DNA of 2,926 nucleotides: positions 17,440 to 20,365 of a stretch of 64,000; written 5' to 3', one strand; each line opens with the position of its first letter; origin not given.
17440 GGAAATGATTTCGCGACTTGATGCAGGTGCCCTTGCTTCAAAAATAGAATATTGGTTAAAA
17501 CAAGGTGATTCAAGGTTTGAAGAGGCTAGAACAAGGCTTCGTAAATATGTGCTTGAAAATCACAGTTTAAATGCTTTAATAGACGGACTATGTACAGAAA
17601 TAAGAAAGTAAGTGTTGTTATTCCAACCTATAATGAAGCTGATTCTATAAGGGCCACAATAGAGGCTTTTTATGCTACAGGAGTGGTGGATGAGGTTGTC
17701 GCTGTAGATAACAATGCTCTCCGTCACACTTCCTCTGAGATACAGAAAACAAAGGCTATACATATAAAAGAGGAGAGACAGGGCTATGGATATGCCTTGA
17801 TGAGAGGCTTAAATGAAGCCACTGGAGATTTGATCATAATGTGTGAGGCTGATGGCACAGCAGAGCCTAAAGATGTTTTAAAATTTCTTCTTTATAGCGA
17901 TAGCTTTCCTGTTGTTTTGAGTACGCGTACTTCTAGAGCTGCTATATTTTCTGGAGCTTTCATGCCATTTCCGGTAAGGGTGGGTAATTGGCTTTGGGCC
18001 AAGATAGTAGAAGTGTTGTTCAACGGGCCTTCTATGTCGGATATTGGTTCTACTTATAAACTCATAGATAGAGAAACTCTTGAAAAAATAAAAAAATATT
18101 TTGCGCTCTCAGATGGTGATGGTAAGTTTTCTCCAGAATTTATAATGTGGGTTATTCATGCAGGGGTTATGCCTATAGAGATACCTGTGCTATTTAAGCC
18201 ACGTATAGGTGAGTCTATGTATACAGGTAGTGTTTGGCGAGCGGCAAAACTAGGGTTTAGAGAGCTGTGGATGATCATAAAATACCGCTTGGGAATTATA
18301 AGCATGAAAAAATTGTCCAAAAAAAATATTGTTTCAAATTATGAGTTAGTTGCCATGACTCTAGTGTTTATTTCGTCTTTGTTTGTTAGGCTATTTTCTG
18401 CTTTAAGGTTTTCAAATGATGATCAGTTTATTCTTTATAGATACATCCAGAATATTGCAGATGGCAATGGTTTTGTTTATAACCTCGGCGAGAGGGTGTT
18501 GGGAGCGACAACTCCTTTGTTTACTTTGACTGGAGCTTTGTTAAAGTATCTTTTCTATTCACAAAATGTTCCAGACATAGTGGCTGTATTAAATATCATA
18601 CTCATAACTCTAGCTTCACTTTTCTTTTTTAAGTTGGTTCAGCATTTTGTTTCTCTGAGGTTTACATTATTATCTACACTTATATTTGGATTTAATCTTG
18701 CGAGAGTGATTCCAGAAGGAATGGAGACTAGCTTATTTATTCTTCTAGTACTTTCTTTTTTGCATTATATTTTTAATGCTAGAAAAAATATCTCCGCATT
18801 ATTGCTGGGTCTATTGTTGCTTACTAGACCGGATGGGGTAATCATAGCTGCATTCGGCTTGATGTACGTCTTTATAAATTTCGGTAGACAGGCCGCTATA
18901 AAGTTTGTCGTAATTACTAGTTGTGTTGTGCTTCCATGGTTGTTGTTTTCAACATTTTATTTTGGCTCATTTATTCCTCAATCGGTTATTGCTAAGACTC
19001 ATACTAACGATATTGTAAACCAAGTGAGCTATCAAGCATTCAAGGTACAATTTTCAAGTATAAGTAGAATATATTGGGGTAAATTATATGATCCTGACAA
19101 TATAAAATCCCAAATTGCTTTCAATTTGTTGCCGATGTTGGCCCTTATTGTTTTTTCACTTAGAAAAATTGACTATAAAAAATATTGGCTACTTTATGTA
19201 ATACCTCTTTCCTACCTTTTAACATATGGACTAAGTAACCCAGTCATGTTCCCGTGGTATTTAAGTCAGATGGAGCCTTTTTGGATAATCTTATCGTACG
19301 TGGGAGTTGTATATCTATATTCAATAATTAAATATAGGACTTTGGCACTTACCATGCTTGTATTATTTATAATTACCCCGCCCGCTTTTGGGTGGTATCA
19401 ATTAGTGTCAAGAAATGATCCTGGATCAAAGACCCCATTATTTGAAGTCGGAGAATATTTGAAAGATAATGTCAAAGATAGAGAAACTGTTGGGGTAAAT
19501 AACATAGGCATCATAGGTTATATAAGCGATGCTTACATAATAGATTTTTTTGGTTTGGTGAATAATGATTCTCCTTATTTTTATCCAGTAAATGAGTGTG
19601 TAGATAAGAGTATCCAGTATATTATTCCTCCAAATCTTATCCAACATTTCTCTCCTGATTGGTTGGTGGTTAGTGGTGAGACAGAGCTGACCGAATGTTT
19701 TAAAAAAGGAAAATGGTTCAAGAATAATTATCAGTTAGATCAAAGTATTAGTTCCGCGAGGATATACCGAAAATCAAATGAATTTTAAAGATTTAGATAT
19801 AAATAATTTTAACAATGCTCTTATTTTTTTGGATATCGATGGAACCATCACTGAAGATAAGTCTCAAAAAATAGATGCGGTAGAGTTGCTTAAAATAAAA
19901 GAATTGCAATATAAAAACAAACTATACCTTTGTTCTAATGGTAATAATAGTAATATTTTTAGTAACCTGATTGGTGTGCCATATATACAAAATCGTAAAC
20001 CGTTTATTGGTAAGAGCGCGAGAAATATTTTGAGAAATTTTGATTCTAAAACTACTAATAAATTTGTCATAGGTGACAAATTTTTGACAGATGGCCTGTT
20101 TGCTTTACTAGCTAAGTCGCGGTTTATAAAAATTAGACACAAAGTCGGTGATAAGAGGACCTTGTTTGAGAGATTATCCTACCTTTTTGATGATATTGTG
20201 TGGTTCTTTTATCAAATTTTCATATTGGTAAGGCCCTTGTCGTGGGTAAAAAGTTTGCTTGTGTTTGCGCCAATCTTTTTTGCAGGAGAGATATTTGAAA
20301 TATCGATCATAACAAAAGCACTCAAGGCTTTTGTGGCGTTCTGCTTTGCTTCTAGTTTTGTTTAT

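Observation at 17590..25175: Candidate lipid-linked pentose/hexose donor pathway: GT2+GT-C fusion, HAD-phosphatase+UbiA fusion, SDR epimerase and ArnT/PMT-like GT-C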

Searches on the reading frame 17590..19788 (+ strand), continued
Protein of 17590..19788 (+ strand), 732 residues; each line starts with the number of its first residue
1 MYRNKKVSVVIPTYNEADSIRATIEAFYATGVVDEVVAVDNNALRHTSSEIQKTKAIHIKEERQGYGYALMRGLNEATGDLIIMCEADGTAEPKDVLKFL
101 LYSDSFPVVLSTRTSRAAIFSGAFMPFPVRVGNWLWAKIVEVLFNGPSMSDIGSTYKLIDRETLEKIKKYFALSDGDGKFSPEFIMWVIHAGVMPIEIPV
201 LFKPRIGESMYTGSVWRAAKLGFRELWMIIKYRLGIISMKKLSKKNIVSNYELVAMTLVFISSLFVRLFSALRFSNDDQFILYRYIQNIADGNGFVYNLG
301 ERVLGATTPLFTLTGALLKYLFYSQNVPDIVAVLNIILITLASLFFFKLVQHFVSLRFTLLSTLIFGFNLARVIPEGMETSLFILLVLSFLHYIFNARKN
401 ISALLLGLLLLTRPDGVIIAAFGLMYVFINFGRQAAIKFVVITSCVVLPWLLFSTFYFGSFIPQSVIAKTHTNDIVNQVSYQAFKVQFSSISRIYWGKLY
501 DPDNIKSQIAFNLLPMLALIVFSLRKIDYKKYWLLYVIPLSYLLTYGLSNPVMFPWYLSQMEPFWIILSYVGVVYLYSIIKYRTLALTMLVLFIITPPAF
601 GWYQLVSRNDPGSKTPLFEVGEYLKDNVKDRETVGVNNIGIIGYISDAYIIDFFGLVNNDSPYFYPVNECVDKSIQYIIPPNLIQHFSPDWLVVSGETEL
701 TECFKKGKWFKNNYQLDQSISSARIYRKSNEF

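Call 82: fold_search(model_id=the predicted structure, library=pdb)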
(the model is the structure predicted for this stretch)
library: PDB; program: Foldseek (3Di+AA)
matches with E <= 10: 645; with E <= 0.001: 125
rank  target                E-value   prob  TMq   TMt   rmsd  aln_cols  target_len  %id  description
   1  9asc_A                1.2e-08  1.00  0.24  0.50   8.9       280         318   22  Cryo-EM Structure of the Glycosyltransferase ArnC from Salmonella enterica in the UDP-bound State Determined on Talos  (released 2025-02-05)
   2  9bhc_B                1.9e-08  1.00  0.23  0.50   8.1       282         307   20  Salmonella undecaprenyl-phosphate 4-deoxy-4-formamido-L-arabinose transferase (ArnC) (released 2025-02-12)
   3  8vxh_A                3.7e-08  1.00  0.24  0.51   8.7       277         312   22  Cryo-EM Structure of the Glycosyltransferase ArnC from Salmonella enterica in the Apo State Determined on Talos Arctic (released 2025-02-05)
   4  9bhc_A                6.5e-08  1.00  0.23  0.50   7.7       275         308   20  Salmonella undecaprenyl-phosphate 4-deoxy-4-formamido-L-arabinose transferase (ArnC) (released 2025-02-12)
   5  9b77_A                1.2e-07  1.00  0.23  0.49   8.6       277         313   21  Cryo-EM Structure of the Glycosyltransferase ArnC from Salmonella enterica in the Apo State Determined on Krios micros (released 2025-02-05)
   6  9nyc_A                1.7e-07  1.00  0.24  0.51  13.1       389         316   15  Cryo-EM structure of the glycosyltransferase GtrB in the substrate-bound state (released 2025-12-17)
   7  9nyf_A                2.2e-07  1.00  0.24  0.50  12.6       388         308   14  Cryo-EM structure of the glycosyltransferase GtrB (tetramer volume) (released 2025-12-17)
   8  5mlz                  2.2e-07  1.00  0.25  0.47  16.2       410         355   17  Dolichyl phosphate mannose synthase in complex with GDP and Mg2+ (released 2017-08-09)
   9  9nyd_C                3.4e-07  1.00  0.23  0.49   7.9       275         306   15  Cryo-EM structure of the glycosyltransferase GtrB in the pre-catalysis and product-bound state (released 2025-12-17)
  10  9nyd_A                3.4e-07  1.00  0.23  0.49   7.7       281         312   16  Cryo-EM structure of the glycosyltransferase GtrB in the pre-catalysis and product-bound state (released 2025-12-17)
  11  6ezn_F                3.4e-07  1.00  0.44  0.49  13.0       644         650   12  Cryo-EM structure of the yeast oligosaccharyltransferase (OST) complex (released 2018-01-17)
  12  8age_A                3.8e-07  1.00  0.45  0.50  11.3       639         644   11  Structure of yeast oligosaccharylransferase complex with acceptor peptide bound (released 2022-12-07)
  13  9ep0                  3.9e-07  1.00  0.23  0.45  15.9       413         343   16  Dolichyl phosphate mannose synthase in complex with donor (GDP-Man) and traces of acceptor (Dol55P) and product (Dol55P- (released 2025-10-01)
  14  9nyd_B                6.0e-07  1.00  0.23  0.50   7.8       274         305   16  Cryo-EM structure of the glycosyltransferase GtrB in the pre-catalysis and product-bound state (released 2025-12-17)
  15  8agb_A                6.3e-07  1.00  0.44  0.50  12.8       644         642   12  Structure of yeast oligosaccharylransferase complex with lipid-linked oligosaccharide bound (released 2022-12-07)
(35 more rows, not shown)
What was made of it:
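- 17590..18297 (+): GT2 domain of the fusion protein. It belongs to the polyprenyl-phosphate glycosyltransferase type (DPMS/GtrB/ArnC-like) and is predicted to make a polyprenyl-P-hexose. Foldseek hits to ArnC, GtrB and DPMS (call 82).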

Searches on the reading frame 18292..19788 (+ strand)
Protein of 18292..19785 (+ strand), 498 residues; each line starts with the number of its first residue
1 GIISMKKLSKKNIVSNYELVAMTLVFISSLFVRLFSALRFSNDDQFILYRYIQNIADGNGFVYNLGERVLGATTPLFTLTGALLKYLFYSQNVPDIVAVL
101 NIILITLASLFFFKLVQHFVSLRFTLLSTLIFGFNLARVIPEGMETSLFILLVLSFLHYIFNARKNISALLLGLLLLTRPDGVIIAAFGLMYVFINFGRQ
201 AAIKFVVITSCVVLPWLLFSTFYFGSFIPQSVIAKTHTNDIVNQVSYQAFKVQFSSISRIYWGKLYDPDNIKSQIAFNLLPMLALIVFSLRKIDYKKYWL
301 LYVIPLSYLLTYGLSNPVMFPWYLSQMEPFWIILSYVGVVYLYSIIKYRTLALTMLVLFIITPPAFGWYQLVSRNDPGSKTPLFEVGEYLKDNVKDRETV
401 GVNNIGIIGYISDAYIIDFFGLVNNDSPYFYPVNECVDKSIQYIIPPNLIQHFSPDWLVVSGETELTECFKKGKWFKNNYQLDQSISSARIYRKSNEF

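Call 12: search_protein_families(library=pfam, proteins=[window:18292-19785:+], max_evalue=10)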
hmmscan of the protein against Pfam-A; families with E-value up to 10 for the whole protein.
seq(498 aa): 0 families

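Call 57: search_solved_structures(query=A2, max_evalue=1, show_alignments=1)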
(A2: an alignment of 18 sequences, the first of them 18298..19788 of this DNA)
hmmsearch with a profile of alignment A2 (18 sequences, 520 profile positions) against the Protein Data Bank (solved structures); distinct sequences matched with E-value up to 1: 2.
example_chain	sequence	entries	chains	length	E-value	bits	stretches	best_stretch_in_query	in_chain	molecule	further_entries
9dlf_C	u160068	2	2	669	1.2e-18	70.4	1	22-246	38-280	Arabinosyltransferase AftB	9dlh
7qzr_E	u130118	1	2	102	0.78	11.6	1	412-489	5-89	Exported protein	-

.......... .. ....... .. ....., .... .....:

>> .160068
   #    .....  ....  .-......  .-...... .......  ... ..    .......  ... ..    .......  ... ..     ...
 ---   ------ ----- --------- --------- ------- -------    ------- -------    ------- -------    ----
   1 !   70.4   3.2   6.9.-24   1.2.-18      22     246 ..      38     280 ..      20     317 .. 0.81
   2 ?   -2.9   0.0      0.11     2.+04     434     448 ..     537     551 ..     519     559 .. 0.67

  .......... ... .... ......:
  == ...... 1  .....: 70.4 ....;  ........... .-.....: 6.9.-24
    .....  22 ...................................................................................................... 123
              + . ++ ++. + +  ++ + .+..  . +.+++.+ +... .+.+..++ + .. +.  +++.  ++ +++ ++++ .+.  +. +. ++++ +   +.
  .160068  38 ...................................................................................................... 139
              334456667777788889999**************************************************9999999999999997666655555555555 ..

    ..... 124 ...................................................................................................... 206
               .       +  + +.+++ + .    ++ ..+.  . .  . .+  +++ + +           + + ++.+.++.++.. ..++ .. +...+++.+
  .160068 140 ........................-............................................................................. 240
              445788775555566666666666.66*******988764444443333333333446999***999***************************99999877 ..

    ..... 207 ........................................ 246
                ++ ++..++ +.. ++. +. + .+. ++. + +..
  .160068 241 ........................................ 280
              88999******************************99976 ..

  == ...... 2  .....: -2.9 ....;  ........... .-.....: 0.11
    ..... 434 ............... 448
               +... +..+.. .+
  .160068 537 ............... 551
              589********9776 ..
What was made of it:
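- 18298..19788 (+): AftB-like GT-C domain of the fusion protein. It is predicted to be the extracytoplasmic pentofuranosyltransferase that uses the lipid-linked donor. An 18-sequence profile hits only AftB 9dlf, E 1.2e-18 (call 57).
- On AftB-type GT-C arabinofuranosyltransferase: The profile hits only 9dlf, E 1.2e-18, at positions 22-246, with 'ilDDqfi' aligned to 'IADDGLI' (call 57).
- AftB, the only solved relative of the fused GT-C, uses a polyprenyl-P-pentofuranose (call 57).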

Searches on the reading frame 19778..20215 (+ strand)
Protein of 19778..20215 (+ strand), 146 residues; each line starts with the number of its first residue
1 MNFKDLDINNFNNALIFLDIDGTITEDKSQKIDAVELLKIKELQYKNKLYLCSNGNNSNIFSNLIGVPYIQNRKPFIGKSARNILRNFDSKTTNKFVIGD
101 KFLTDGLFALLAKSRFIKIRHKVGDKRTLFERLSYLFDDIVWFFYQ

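Call 12: search_protein_families(library=pfam, proteins=[window:19778-20215:+], max_evalue=10)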
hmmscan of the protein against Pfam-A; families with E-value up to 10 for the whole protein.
seq(146 aa): 3 families
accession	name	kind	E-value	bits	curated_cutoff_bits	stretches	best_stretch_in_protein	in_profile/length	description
PF09419.16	PGP_phosphatase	-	0.0019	18.2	20.4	1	16-121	44-165/168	Mitochondrial PGP phosphatase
PF13242.12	Hydrolase_like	-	0.099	13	22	1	82-128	11-57/75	HAD-hyrolase-like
PF00702.32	Hydrolase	-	0.15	12.9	26.4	1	15-38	3-26/191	haloacid dehalogenase-like hydrolase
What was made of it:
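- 19778..20197 (+): HAD-IIIA (YqeG/GEP4-like) phosphatase domain. It is predicted to remove the 5-phosphate from polyprenyl-P-ribose-5-P. PF09419 E 0.002 (call 12).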
